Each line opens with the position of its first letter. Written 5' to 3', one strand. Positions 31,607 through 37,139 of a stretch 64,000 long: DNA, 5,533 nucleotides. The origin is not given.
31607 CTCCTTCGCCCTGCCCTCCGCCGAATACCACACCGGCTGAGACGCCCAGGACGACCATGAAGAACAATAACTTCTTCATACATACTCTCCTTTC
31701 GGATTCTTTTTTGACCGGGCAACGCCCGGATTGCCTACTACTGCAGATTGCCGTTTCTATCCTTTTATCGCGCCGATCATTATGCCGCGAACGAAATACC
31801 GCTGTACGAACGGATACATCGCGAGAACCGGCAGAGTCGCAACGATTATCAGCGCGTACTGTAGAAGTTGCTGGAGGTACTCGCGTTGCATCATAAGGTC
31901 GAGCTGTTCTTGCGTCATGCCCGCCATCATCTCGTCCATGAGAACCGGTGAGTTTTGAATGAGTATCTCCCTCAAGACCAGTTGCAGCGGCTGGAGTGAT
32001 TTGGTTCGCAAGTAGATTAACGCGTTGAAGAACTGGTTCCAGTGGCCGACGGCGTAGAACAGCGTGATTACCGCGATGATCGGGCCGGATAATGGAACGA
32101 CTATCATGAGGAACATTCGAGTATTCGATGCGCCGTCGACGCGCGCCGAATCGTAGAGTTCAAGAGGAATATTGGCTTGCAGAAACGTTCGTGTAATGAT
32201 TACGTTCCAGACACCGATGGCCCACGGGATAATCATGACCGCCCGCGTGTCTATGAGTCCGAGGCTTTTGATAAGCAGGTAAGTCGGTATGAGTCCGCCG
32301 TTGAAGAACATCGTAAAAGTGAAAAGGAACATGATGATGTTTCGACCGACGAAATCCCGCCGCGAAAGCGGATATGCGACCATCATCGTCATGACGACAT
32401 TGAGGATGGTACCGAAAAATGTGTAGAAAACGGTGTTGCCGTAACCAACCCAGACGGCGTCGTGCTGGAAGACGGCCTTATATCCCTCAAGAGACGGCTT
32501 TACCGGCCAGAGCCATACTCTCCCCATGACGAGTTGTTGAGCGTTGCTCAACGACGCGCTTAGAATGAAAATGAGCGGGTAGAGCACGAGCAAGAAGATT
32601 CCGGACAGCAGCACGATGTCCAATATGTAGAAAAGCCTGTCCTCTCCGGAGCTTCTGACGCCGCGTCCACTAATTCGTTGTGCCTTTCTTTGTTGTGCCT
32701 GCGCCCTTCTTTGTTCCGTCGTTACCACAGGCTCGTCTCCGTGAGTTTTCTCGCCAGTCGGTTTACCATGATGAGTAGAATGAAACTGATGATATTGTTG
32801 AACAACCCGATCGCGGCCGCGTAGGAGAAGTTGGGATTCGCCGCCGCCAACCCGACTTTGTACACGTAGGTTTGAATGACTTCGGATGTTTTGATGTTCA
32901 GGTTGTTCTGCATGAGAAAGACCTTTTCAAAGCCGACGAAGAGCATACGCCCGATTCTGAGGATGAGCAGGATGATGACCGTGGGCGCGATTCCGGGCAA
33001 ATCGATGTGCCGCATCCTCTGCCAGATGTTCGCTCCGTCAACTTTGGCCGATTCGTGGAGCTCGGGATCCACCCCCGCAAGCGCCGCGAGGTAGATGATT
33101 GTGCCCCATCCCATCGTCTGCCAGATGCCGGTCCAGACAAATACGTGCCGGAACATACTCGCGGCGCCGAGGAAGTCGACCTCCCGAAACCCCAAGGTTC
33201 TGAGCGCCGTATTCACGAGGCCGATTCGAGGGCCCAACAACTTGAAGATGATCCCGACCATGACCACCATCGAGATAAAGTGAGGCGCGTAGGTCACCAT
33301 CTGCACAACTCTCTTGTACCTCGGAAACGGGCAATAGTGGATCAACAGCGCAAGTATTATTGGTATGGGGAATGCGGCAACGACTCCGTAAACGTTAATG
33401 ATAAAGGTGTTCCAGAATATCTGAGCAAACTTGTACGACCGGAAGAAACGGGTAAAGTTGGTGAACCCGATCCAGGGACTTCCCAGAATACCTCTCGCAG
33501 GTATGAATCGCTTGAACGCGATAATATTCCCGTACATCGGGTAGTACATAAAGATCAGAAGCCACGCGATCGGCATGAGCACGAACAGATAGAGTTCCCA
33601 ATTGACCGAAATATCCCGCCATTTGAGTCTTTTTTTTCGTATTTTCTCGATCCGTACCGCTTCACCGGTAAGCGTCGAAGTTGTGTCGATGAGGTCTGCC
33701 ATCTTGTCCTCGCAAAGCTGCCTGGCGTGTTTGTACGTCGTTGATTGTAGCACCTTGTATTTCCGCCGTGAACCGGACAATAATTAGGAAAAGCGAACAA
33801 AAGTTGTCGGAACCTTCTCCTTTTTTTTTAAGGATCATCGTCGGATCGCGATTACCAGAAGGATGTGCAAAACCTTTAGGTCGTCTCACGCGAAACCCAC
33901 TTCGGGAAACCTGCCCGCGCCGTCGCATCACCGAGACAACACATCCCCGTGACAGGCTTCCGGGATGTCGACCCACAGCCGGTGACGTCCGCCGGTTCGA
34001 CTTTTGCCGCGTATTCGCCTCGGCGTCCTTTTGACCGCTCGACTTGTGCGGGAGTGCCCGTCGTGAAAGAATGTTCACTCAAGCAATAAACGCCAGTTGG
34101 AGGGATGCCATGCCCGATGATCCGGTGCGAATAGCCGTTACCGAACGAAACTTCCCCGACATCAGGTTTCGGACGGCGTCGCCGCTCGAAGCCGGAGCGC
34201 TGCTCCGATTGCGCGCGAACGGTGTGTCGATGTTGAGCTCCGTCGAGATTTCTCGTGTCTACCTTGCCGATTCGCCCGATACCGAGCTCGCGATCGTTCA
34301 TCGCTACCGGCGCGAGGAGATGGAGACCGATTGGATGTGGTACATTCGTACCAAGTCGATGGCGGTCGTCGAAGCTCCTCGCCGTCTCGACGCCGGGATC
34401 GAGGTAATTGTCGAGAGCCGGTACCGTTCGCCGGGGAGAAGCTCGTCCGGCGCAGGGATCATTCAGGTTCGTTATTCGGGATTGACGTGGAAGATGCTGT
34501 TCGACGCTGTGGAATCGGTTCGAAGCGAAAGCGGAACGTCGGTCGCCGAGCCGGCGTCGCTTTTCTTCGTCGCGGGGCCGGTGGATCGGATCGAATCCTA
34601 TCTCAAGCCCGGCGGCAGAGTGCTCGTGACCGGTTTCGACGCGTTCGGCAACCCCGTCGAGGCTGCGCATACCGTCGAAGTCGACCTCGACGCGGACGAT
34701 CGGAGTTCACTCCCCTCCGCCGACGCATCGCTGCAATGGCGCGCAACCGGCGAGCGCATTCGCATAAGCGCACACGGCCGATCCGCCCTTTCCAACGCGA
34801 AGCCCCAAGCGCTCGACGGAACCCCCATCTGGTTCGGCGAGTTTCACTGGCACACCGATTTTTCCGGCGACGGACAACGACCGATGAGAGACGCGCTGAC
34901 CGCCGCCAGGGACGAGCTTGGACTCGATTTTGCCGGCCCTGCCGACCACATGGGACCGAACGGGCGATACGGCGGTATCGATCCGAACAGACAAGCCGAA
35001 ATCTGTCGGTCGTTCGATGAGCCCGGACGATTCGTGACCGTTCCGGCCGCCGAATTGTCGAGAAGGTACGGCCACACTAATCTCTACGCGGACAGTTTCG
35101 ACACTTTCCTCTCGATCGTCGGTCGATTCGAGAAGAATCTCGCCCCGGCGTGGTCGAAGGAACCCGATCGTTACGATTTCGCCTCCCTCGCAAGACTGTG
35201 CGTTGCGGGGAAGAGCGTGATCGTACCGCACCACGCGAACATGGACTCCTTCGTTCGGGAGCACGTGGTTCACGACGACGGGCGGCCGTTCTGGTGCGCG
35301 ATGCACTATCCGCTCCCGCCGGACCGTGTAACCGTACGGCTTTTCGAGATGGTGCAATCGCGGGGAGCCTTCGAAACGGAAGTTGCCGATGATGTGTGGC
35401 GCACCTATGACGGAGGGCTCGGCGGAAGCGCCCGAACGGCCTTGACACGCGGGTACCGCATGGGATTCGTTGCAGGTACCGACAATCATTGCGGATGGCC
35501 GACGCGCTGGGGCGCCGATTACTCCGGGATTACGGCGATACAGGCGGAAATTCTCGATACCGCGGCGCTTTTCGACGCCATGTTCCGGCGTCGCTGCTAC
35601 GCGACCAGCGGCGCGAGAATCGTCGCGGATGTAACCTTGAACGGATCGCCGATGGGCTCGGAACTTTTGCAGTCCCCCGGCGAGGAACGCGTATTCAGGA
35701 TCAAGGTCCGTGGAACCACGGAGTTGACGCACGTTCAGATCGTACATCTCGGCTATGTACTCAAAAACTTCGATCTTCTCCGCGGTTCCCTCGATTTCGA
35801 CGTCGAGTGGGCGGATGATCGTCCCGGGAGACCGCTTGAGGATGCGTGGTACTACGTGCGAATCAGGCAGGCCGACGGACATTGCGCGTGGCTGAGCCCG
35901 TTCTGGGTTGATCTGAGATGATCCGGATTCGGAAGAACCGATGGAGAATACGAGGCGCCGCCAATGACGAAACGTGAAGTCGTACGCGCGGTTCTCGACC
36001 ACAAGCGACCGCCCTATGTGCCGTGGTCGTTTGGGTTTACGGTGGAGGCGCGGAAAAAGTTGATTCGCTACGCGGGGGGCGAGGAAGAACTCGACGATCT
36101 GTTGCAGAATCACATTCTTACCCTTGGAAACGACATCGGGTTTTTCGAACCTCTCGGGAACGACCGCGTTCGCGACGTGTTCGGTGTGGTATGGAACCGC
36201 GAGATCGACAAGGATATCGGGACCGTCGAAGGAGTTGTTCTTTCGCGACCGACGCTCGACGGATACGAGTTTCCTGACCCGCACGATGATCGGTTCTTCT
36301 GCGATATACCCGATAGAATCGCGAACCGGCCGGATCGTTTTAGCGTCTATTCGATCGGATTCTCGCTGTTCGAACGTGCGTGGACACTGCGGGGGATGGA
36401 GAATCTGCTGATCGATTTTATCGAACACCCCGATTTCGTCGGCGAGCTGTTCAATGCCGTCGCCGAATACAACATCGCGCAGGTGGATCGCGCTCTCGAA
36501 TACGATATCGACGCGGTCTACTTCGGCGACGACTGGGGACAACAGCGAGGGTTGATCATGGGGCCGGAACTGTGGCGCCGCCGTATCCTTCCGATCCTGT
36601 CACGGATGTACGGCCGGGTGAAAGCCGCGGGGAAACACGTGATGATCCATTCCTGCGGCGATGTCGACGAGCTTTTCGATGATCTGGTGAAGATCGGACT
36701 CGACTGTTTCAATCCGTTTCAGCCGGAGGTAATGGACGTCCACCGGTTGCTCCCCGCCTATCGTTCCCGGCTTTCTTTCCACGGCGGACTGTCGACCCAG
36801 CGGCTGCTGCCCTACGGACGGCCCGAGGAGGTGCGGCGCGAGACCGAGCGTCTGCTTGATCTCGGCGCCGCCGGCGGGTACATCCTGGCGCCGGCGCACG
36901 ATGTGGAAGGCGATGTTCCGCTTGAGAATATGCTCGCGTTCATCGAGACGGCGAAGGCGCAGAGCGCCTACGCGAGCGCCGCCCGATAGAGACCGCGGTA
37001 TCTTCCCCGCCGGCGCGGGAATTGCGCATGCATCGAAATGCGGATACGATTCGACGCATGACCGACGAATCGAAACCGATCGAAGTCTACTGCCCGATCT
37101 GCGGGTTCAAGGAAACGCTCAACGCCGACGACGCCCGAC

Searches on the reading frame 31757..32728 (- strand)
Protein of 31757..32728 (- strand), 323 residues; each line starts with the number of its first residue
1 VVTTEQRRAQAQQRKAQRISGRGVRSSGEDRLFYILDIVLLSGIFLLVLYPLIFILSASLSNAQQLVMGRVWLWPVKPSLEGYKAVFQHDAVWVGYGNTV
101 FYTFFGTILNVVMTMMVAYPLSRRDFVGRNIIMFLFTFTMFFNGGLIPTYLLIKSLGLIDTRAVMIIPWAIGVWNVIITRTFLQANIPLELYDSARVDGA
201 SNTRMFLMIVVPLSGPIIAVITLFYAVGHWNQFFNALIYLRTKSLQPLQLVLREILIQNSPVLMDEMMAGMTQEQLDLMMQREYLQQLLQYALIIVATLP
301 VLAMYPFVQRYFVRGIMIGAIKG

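Call 64: search_protein_families(library=pfam, proteins=[window:31757-32728:-], max_evalue=0.00001)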
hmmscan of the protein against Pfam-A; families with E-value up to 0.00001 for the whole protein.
window:31757-32728:- (323 aa): 1 family
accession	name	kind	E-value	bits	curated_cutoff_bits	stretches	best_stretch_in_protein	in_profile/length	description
PF00528.27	BPD_transp_1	-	1.9e-06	28.1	26.4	1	112-316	3-182/184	Binding-protein-dependent transport system inner membrane component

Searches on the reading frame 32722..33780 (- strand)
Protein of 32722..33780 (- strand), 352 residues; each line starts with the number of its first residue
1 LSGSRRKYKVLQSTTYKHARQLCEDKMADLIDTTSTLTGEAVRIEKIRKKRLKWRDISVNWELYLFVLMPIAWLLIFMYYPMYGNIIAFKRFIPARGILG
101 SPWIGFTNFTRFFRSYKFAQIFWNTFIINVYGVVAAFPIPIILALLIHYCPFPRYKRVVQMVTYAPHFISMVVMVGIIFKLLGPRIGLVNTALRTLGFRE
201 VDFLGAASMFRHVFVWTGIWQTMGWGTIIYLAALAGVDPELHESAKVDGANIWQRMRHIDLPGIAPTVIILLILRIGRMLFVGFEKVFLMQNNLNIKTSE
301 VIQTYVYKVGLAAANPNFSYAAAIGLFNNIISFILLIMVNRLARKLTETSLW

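Call 64: search_protein_families(library=pfam, proteins=[window:32722-33780:-], max_evalue=0.00001)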
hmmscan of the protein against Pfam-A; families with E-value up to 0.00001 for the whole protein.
window:32722-33780:- (352 aa): 1 family
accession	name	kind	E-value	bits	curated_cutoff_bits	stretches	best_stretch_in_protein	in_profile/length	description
PF00528.27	BPD_transp_1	-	1.5e-10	41.6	26.4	1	149-346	10-182/184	Binding-protein-dependent transport system inner membrane component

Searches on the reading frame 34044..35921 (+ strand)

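Call 64: search_protein_families(library=pfam, proteins=[window:34044-35921:+], max_evalue=0.00001)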
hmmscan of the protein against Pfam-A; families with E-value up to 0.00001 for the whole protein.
window:34044-35921:+ (625 aa): 1 family
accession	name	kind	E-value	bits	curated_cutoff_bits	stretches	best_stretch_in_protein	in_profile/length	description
PF12228.14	DUF3604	-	6e-06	25.4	20.4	0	489-527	373-411/591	Protein of unknown function (DUF3604)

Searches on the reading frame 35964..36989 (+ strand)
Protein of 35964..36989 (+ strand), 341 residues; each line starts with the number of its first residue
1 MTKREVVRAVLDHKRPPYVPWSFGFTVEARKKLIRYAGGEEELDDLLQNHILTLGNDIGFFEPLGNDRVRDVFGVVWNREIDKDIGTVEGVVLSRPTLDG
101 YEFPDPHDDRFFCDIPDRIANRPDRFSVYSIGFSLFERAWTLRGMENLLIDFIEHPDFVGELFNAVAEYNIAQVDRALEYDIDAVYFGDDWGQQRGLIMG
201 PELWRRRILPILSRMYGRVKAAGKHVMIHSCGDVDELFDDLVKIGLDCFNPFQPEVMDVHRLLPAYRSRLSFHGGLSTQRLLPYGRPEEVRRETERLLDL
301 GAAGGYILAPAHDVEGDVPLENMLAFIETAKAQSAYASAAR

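Call 64: search_protein_families(library=pfam, proteins=[window:35964-36989:+], max_evalue=0.00001)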
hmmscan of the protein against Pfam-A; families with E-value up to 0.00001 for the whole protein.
window:35964-36989:+ (341 aa): 1 family
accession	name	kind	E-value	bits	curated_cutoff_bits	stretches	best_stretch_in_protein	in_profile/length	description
PF01208.23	URO-D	-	5.8e-25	88.5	23.9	1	142-332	153-345/346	Uroporphyrinogen decarboxylase (URO-D)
